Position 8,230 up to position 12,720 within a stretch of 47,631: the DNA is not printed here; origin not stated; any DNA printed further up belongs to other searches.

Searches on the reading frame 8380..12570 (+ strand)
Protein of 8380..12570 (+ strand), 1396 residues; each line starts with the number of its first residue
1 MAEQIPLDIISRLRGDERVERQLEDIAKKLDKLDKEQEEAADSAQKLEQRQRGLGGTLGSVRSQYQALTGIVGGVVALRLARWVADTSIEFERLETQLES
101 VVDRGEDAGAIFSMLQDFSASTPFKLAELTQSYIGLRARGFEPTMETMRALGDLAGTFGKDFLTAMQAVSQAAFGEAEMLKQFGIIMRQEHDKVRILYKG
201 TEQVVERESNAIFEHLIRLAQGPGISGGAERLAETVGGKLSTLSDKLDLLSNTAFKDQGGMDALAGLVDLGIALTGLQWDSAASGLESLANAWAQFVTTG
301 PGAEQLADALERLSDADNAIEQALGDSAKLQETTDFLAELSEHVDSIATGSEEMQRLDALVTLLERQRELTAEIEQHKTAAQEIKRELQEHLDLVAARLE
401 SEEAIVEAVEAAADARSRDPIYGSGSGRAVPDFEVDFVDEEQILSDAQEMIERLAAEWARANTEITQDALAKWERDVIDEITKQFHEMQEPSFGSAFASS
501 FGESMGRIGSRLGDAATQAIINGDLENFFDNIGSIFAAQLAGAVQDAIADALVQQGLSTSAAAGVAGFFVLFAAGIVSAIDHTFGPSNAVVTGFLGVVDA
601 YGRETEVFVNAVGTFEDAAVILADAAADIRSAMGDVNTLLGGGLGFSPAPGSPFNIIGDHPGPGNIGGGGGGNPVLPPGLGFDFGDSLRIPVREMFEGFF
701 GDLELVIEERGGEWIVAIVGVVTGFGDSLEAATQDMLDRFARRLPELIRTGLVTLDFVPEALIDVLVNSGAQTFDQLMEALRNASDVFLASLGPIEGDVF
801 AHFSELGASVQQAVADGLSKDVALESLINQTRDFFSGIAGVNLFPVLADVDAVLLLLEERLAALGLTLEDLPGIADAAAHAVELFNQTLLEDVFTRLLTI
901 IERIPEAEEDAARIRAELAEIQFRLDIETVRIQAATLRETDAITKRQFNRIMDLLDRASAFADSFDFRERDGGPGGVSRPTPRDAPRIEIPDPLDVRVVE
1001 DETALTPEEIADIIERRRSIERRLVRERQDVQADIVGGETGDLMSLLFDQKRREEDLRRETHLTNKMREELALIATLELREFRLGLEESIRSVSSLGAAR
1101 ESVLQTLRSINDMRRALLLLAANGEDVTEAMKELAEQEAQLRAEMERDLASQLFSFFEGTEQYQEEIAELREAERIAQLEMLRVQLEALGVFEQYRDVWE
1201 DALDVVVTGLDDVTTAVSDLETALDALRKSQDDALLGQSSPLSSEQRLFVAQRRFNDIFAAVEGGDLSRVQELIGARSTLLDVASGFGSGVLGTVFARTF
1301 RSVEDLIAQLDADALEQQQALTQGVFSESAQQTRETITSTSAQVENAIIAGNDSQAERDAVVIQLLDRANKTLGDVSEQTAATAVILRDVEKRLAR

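Call 76: search_protein_families(library=phrogs, proteins=[window:8380-12570:+], max_evalue=0.00001)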
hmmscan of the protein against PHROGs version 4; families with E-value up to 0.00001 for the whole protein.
window:8380-12570:+ (1396 aa): 7 families
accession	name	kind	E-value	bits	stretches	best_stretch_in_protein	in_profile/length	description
phrog_26804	-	unknown function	3.5e-25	88.9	1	84-265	143-324/1066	-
phrog_5062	-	tail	6.2e-24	85.9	1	9-248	93-325/753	tail length tape measure protein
phrog_1716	-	tail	4.4e-11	43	1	15-285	16-284/943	tail length tape measure protein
phrog_16017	-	unknown function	1.7e-08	33.8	1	25-164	192-332/1234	-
phrog_1272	-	tail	6.2e-07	28.5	1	18-172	186-350/1606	tail length tape measure protein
phrog_167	-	tail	1.1e-06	27.6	1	19-644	216-710/1555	tail length tape measure protein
phrog_2335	-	tail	4.8e-06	25.8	1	18-134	423-540/1536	tail length tape measure protein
